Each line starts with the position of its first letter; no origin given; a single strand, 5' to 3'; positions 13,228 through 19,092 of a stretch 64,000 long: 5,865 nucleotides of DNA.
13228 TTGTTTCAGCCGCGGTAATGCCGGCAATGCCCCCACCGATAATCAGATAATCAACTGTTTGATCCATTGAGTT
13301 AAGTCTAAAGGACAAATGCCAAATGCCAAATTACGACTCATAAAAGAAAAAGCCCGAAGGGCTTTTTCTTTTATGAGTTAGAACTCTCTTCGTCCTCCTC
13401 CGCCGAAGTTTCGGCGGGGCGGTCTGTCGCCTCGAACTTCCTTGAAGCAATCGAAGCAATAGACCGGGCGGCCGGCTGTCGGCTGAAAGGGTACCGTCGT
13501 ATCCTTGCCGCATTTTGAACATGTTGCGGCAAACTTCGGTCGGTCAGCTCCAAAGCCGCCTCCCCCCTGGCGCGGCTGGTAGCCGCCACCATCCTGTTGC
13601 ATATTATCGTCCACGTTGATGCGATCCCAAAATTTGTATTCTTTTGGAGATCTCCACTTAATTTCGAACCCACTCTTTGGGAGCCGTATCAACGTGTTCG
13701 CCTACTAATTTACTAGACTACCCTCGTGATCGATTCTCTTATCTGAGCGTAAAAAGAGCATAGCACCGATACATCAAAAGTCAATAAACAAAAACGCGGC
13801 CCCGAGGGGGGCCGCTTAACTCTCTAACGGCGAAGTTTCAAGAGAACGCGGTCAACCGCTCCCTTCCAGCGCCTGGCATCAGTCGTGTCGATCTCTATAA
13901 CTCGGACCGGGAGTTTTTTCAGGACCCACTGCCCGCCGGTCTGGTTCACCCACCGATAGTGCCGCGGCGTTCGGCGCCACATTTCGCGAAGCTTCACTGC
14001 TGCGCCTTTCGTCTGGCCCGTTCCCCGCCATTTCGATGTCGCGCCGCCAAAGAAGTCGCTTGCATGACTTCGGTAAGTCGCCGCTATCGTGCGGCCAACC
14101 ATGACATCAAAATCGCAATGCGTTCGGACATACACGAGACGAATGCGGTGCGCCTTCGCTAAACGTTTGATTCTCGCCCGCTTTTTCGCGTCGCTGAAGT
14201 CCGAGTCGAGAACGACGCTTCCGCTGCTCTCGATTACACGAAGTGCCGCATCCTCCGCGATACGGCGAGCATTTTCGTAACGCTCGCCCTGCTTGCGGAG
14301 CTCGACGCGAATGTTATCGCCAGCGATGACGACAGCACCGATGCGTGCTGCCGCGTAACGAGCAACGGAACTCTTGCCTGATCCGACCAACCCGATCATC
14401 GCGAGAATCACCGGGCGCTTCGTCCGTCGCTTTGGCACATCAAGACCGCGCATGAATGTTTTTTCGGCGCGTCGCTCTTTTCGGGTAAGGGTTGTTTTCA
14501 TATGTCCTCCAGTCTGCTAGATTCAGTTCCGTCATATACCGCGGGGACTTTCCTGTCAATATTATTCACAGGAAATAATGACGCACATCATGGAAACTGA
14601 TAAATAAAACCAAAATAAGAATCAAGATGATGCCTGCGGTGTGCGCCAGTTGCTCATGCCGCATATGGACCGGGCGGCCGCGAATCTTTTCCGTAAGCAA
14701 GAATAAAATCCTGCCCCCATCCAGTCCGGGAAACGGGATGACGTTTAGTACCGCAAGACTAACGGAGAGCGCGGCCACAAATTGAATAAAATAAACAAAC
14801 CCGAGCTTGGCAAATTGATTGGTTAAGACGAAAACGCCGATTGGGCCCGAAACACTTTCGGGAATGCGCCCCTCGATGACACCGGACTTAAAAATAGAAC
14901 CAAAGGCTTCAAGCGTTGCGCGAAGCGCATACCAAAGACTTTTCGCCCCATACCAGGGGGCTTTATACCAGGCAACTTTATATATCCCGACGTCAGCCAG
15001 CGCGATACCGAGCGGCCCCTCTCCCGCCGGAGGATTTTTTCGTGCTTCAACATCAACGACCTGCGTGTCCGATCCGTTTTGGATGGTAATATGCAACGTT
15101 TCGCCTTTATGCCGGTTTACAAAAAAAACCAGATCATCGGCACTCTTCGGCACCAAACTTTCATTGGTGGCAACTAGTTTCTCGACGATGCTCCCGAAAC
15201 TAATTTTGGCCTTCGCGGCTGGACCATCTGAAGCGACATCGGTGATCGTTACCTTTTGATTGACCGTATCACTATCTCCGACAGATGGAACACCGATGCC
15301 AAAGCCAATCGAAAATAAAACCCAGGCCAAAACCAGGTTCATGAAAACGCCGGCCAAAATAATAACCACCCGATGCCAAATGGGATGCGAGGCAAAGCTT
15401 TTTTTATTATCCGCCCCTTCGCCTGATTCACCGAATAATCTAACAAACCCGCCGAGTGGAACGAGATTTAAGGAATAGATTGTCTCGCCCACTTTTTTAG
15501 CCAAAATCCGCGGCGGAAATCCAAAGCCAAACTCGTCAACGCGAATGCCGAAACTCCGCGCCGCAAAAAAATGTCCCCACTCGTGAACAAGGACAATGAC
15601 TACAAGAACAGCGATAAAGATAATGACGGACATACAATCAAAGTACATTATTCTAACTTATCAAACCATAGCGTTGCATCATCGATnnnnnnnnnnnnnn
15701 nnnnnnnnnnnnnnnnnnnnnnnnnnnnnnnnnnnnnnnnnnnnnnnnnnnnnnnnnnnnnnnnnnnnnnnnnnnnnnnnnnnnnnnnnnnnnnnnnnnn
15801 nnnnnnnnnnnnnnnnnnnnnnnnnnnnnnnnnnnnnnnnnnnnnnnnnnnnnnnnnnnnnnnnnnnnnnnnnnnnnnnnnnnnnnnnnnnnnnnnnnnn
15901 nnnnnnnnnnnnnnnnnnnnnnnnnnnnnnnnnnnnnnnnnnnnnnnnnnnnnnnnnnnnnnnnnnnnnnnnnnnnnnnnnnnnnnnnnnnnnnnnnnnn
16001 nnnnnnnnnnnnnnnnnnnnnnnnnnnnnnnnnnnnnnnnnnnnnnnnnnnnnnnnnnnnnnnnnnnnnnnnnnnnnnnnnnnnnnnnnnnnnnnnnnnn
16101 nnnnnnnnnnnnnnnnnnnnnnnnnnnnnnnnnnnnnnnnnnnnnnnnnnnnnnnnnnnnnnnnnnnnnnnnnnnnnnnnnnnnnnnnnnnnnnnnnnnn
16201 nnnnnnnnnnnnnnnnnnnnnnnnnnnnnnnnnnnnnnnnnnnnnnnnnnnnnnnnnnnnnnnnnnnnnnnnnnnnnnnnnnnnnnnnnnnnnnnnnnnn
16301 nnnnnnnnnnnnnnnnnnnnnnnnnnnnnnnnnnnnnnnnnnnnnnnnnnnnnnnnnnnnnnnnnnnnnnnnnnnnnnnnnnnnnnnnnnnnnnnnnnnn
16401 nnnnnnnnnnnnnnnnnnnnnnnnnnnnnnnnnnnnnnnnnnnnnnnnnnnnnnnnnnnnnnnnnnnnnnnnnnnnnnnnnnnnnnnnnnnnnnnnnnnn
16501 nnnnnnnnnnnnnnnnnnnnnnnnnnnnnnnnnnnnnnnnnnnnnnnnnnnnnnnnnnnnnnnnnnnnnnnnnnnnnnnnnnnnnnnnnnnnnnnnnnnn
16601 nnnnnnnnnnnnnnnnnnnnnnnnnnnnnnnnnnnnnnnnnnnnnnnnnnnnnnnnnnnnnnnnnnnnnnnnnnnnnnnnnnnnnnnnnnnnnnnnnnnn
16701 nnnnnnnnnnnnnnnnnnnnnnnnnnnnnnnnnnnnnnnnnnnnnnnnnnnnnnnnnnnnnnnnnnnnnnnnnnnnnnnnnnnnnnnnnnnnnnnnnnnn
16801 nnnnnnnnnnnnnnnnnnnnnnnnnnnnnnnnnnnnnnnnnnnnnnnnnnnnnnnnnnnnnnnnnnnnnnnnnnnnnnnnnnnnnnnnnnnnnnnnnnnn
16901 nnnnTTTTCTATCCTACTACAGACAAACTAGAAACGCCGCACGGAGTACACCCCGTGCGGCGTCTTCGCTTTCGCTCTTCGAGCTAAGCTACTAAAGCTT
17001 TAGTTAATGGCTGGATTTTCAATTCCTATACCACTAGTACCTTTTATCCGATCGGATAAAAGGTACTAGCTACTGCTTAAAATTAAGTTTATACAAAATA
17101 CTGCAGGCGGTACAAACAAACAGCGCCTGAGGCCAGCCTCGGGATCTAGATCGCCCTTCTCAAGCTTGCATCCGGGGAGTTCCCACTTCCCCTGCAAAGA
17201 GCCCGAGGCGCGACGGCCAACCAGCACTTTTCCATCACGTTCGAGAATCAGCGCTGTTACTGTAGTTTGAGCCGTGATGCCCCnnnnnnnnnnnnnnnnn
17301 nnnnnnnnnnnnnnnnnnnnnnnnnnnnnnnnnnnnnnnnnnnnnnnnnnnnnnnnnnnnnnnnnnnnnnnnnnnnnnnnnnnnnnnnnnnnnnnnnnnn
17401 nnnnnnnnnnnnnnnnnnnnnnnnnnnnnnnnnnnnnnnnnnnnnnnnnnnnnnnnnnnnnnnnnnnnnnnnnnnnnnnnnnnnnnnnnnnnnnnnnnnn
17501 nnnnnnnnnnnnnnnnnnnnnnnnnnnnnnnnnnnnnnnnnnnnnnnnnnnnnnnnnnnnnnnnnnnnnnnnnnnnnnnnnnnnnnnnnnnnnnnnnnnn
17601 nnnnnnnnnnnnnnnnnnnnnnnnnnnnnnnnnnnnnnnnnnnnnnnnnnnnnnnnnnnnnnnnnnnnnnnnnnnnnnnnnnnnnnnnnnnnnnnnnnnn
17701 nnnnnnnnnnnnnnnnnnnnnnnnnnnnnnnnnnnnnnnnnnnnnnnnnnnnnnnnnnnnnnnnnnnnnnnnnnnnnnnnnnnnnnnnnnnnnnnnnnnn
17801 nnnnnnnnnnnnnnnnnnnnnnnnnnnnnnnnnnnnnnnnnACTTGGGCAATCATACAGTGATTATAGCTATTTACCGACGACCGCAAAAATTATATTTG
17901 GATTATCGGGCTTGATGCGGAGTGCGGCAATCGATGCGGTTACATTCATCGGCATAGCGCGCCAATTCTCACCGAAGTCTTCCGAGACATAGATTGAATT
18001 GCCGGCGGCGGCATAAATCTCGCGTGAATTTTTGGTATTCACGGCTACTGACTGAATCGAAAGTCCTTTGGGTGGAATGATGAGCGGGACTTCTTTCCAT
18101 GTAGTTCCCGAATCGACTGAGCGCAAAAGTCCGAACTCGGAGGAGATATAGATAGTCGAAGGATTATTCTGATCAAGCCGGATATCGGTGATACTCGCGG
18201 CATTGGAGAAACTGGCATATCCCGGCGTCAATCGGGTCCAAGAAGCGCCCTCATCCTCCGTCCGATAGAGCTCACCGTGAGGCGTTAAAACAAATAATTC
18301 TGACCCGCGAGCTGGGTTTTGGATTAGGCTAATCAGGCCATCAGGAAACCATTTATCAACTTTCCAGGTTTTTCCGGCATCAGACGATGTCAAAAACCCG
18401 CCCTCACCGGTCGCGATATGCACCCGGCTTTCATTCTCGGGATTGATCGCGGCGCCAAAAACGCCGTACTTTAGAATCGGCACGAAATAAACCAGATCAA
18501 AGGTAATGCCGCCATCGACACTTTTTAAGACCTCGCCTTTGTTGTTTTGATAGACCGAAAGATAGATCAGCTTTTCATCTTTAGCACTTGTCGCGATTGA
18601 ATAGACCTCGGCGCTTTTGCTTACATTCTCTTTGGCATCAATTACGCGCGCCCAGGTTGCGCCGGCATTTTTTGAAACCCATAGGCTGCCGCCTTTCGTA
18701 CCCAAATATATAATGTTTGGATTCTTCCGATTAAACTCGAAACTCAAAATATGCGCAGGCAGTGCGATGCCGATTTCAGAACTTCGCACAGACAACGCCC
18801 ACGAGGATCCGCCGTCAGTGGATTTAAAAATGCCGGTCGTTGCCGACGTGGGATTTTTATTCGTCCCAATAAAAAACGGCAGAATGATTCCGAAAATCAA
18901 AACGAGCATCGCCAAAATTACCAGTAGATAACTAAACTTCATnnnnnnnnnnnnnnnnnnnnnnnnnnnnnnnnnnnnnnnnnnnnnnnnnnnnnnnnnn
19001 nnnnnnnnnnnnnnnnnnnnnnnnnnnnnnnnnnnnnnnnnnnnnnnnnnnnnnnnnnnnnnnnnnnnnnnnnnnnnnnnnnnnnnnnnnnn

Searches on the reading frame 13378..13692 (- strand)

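Call 5: search_protein_families(library=pfam, proteins=[window:13378-13692:-], max_evalue=0.01)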
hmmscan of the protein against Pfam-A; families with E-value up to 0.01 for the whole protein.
window:13378-13692:- (104 aa): 1 family
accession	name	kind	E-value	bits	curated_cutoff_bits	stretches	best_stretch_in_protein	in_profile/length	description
PF23477.1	zf_Tbcl_2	-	4.7e-16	58.6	27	1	51-85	1-35/37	Probable treble clef zinc finger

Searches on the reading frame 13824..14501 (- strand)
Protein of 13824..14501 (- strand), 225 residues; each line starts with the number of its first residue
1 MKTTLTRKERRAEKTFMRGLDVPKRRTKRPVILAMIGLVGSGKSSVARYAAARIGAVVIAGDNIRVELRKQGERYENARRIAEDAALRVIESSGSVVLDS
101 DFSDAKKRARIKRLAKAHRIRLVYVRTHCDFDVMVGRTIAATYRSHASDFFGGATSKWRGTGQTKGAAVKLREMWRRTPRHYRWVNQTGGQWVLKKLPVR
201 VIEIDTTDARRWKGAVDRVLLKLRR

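Call 5: search_protein_families(library=pfam, proteins=[window:13824-14501:-], max_evalue=0.01)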
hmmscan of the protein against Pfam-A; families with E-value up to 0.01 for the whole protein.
window:13824-14501:- (225 aa): 5 families
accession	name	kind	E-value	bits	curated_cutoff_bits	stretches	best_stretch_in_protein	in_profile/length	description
PF13671.12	AAA_33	-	5.2e-11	43.5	27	1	33-137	2-114/143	AAA domain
PF01583.26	APS_kinase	-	3.9e-08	33.9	21.1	1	30-130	2-112/152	Adenylylsulphate kinase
PF06414.18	Zeta_toxin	-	2.8e-07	30.6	22.3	1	25-128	12-132/199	Zeta toxin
PF13207.12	AAA_17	-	0.0045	17.7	27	1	37-90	2-66/136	AAA domain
PF13238.12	AAA_18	-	0.0048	17.8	29.4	0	36-84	4-54/128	AAA domain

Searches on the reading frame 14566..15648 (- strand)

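Call 5: search_protein_families(library=pfam, proteins=[window:14566-15648:-], max_evalue=0.01)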
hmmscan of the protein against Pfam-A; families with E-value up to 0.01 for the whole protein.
window:14566-15648:- (360 aa): 3 families
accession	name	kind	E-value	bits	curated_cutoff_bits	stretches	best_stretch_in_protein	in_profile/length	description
PF02163.28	Peptidase_M50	-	2.2e-53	181.3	27.2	1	11-346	2-221/221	Peptidase family M50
PF04495.20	GRASP55_65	-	0.0015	19.3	27.7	1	126-218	38-128/138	GRASP55/65 PDZ-like domain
PF13180.12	PDZ_2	-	0.0088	16.8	27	0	119-201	4-79/80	PDZ domain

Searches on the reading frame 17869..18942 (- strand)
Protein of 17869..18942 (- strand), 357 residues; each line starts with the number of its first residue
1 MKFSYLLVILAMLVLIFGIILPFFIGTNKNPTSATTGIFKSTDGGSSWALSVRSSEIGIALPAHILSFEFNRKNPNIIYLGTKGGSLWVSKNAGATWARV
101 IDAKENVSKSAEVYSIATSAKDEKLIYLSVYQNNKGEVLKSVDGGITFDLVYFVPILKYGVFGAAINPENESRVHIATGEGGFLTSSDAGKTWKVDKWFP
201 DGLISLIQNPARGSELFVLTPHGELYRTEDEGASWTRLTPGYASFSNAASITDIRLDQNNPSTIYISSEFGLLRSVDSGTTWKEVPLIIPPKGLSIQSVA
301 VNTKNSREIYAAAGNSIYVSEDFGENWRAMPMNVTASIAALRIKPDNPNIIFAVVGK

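Call 57: search_protein_families(library=pfam, proteins=[window:17869-18942:-], max_evalue=0.00001)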
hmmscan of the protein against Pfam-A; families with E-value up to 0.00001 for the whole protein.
window:17869-18942:- (357 aa): 4 families
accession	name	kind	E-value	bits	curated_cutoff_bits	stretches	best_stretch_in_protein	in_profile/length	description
PF15902.12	Sortilin-Vps10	-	2.2e-25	89.8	33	3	272-354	3-86/446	Sortilin, neurotensin receptor 3,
PF02012.26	BNR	-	3e-13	48.1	27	0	318-328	1-11/12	BNR/Asp-box repeat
PF14870.12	PSII_BNR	-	3.4e-13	49.9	27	0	217-343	32-153/303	Photosynthesis system II assembly factor YCF48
PF15899.11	BNR_6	-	4.7e-07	29.7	27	0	317-327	1-11/14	BNR-Asp box repeat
